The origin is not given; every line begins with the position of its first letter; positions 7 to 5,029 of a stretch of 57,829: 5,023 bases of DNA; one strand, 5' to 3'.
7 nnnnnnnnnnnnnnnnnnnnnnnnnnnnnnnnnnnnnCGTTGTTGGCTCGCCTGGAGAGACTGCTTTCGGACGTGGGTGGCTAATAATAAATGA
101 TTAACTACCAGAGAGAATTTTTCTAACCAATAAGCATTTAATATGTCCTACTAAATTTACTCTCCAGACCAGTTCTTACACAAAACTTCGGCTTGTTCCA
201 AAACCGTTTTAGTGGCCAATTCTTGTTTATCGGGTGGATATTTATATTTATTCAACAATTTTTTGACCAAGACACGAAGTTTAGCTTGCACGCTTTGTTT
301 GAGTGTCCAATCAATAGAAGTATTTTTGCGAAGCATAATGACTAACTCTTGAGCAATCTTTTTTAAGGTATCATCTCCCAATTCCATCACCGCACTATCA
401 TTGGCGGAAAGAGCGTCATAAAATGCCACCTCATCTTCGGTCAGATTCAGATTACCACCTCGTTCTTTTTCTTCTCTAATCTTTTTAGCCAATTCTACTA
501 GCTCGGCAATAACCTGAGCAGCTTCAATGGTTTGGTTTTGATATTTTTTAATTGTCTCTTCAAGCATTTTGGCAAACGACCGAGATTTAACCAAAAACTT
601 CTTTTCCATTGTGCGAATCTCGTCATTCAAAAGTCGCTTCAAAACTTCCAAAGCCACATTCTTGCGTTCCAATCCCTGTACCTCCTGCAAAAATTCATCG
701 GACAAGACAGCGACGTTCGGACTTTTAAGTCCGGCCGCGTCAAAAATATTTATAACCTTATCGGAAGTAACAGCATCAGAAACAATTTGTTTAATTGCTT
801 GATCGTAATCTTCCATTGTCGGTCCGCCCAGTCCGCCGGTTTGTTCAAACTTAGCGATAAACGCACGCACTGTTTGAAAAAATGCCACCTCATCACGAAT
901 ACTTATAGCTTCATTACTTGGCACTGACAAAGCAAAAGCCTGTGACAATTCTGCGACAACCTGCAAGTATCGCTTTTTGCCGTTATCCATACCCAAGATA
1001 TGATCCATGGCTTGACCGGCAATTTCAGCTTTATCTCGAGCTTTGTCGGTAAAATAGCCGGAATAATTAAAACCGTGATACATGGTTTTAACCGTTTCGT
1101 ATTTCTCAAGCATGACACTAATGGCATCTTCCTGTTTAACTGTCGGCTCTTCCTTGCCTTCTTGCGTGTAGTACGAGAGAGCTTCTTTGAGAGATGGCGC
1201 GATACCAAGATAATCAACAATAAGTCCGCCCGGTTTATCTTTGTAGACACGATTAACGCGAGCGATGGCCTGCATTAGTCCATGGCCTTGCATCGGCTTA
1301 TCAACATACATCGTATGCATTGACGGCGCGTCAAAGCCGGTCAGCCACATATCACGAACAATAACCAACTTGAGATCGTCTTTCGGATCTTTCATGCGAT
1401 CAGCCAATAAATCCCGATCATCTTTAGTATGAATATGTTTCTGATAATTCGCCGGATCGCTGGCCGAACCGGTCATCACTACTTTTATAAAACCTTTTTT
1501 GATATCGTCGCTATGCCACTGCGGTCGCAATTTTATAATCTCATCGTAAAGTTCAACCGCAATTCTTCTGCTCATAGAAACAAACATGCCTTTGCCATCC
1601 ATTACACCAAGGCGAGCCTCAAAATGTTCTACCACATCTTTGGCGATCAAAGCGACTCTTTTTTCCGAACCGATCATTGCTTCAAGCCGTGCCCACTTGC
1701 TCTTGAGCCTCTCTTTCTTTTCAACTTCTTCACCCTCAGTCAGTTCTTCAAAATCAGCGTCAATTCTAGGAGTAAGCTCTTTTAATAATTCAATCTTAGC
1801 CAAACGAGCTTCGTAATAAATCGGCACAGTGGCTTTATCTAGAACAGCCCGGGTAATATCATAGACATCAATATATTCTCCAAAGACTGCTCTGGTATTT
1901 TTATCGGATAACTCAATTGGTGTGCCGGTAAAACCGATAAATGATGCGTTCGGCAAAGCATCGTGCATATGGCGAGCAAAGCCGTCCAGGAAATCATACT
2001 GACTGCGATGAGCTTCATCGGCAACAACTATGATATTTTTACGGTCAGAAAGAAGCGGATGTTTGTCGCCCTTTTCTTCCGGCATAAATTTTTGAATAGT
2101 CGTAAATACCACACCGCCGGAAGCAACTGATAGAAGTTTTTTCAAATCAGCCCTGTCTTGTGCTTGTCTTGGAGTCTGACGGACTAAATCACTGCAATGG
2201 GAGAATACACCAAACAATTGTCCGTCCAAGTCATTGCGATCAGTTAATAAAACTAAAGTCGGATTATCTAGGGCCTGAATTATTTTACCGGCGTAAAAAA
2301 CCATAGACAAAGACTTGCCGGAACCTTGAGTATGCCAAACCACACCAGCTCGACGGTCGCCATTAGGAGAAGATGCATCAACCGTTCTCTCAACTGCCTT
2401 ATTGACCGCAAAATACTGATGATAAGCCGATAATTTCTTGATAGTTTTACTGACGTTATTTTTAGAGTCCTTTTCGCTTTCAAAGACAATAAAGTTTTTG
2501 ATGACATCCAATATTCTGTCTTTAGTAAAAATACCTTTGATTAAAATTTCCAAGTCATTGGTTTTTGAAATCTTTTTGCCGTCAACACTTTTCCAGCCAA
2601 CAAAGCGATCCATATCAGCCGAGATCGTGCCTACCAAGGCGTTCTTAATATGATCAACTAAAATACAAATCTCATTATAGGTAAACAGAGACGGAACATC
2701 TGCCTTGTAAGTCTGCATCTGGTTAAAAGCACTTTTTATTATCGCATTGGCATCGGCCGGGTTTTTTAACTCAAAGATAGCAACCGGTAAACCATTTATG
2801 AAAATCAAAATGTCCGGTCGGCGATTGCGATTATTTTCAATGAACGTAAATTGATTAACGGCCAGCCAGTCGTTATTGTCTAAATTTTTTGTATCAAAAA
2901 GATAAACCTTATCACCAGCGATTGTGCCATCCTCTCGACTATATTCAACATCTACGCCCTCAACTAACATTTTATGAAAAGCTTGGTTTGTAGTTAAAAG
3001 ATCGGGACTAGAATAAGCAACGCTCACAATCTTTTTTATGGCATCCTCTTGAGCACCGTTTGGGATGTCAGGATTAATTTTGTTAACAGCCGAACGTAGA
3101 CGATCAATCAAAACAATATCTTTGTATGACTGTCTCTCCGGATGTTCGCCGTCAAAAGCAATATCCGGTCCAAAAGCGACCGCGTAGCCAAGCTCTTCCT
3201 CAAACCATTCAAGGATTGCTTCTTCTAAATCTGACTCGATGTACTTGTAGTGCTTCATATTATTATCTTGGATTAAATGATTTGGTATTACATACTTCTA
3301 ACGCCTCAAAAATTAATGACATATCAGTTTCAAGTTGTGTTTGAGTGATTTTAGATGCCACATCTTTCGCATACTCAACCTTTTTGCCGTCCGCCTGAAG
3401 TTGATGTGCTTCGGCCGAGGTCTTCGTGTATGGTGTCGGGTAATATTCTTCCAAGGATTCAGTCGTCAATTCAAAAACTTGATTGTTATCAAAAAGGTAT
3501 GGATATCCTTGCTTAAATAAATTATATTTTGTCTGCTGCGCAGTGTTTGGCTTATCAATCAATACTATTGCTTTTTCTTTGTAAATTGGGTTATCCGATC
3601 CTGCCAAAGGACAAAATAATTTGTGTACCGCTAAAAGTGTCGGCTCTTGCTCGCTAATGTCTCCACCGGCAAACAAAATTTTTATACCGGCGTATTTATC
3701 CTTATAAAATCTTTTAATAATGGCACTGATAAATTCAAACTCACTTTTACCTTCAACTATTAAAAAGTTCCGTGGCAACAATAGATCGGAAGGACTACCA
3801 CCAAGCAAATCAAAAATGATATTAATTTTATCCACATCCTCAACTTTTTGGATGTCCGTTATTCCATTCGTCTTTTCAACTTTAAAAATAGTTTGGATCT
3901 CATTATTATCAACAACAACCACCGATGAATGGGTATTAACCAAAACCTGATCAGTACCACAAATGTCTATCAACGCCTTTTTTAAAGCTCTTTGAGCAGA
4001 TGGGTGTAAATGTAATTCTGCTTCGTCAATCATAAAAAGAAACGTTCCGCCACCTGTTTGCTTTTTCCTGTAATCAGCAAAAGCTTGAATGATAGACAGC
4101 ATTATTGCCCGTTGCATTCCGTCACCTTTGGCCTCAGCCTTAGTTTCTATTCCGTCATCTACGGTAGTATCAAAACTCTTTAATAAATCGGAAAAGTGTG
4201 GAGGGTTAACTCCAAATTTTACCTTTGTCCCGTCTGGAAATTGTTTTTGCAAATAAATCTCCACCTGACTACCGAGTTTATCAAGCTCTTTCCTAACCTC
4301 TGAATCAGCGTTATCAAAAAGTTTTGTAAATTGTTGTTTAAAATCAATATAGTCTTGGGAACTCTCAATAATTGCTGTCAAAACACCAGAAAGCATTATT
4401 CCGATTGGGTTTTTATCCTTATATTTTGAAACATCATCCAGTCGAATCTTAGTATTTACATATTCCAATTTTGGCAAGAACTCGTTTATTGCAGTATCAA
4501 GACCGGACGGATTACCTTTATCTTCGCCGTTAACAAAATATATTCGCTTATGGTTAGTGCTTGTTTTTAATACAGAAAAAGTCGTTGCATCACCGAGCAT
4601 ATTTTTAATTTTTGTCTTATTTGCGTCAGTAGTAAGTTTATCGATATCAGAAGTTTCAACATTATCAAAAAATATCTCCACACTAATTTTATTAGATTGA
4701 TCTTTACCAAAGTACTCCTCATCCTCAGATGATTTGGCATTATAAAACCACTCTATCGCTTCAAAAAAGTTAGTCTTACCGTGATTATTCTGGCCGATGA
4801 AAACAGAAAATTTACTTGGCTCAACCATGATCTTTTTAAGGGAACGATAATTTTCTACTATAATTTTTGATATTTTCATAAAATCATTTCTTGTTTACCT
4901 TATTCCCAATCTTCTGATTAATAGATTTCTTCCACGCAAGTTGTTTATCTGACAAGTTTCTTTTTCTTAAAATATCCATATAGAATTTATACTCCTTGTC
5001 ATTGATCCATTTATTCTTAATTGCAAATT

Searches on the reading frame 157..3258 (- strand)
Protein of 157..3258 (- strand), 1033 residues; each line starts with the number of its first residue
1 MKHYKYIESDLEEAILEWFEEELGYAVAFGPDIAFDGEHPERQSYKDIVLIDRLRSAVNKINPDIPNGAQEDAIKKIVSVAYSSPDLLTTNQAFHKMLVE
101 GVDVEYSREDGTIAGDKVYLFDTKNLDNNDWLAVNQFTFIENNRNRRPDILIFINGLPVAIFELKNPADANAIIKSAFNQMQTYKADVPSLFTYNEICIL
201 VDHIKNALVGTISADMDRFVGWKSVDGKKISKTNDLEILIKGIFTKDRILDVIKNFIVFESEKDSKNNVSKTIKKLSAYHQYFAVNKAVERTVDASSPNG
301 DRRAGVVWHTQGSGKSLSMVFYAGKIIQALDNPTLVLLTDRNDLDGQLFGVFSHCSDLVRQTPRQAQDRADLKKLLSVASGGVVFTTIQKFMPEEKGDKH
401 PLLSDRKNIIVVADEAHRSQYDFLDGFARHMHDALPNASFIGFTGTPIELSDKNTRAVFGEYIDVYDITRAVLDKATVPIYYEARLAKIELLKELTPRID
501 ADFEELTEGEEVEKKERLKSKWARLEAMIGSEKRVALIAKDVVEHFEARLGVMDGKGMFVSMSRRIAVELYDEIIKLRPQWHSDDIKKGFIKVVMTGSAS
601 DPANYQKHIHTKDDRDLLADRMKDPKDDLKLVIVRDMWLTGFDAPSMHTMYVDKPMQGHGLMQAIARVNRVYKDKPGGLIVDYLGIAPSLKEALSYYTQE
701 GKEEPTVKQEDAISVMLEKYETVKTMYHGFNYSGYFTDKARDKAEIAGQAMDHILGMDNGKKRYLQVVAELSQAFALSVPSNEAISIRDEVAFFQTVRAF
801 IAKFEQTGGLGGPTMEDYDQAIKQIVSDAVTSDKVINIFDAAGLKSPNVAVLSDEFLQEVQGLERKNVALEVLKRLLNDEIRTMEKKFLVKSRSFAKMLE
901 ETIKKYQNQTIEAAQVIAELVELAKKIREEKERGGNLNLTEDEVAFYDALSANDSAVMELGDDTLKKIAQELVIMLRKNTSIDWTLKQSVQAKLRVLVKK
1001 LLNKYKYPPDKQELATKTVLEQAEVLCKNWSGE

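Call 10: search_protein_families(library=pfam, proteins=[window:157-3258:-], max_evalue=0.001)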
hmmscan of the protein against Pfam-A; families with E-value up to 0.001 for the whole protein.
window:157-3258:- (1033 aa): 5 families
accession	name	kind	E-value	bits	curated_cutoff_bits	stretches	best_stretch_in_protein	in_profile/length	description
PF11867.13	T1RH-like_C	-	5.4e-124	414.3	26.8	1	700-1028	2-328/329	Type I restriction enzyme HindI endonuclease subunit-like, C-terminal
PF18766.7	SWI2_SNF2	-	4.7e-82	275.4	26.7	1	280-515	1-220/221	SWI2/SNF2 ATPase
PF04313.20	HSDR_N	-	7.3e-45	153.7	25.1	1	7-205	3-186/198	Type I restriction enzyme R protein N terminus (HSDR_N)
PF22679.2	T1R_D3-like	-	1.7e-22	81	27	1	613-683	84-156/158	Type I restriction enzyme subunit R domain 3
PF04851.21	ResIII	-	1.1e-18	68.1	22.5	1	280-448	7-163/164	Type III restriction enzyme, res subunit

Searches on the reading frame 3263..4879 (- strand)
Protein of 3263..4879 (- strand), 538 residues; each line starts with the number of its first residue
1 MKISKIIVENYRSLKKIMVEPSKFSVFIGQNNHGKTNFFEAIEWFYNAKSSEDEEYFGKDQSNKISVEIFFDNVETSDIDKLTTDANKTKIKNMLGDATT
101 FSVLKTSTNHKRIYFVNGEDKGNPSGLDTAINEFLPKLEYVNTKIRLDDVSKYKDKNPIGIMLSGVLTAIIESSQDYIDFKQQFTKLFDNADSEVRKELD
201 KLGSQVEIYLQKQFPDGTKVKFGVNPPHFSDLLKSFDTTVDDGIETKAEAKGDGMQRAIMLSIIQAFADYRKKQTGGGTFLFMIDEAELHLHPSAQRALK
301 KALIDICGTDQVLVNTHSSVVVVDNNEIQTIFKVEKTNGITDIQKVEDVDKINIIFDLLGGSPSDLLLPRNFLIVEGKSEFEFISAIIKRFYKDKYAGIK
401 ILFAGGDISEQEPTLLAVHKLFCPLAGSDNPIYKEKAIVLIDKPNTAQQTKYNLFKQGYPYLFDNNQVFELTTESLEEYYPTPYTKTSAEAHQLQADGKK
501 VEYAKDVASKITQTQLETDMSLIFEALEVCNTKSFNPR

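Call 10: search_protein_families(library=pfam, proteins=[window:3263-4879:-], max_evalue=0.001)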
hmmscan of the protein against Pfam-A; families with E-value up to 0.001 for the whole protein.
window:3263-4879:- (538 aa): 4 families
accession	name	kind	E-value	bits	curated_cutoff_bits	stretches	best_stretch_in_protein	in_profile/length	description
PF13175.12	AAA_15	-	8e-31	108.4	32.1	2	133-322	196-374/374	AAA ATPase domain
PF13304.12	AAA_21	-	8.2e-15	56.1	27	1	24-322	1-303/304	AAA domain, putative AbiEii toxin, Type IV TA system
PF02463.25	SMC_N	-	2.4e-08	34.1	40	1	3-336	2-216/220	RecF/RecN/SMC N terminal domain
PF13476.12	AAA_23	-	2.3e-06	28.8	27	1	5-212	1-199/201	AAA domain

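Call 84: search_protein_families(library=padloc, proteins=[window:3263-4879:-], max_evalue=0.001)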
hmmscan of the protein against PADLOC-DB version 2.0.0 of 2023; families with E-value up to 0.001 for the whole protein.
window:3263-4879:- (538 aa): 114 families (the best 25 are shown)
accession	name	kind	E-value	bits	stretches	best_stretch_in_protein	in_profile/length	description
PDLC02358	Old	-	1.1e-61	207.3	1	1-403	2-418/578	Old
PDLC02979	AriA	-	4.3e-35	120.2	2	63-322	132-373/373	-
PDLC02915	ATPase-Toprim_I-B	-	7e-25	85.9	2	1-94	1-94/623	-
PDLC00067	GajA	-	1.2e-24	84.7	2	220-405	240-434/604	AAA ATPase domain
PDLC00070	GajA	-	1.6e-21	74.6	2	198-388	209-406/596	AAA ATPase domain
PDLC00081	GajA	-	1.8e-20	71.2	1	1-394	1-397/574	AAA ATPase domain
PDLC00092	GajA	-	3.6e-20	70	2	218-395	249-431/604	AAA ATPase domain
PDLC00094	GajA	-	1.2e-19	68.2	2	248-387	268-410/569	AAA ATPase domain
PDLC00066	GajA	-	5.8e-19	66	1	1-391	1-393/567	AAA ATPase domain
PDLC04178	HEC-01A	-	1.7e-18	64.9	2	276-349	285-359/399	-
PDLC02980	AriA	-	6e-17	60.5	1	24-322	1-303/304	-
PDLC04176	HEC-01A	-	2.1e-16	58.3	2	1-50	1-51/371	-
PDLC00077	GajA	-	2.9e-16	57.2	2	173-394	225-459/616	AAA ATPase domain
PDLC00078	GajA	-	3.8e-16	56.9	1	1-92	1-93/580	AAA ATPase domain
PDLC00271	PtuA1|PtuA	-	4.8e-16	57.3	2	281-360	281-359/421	AAA ATPase domain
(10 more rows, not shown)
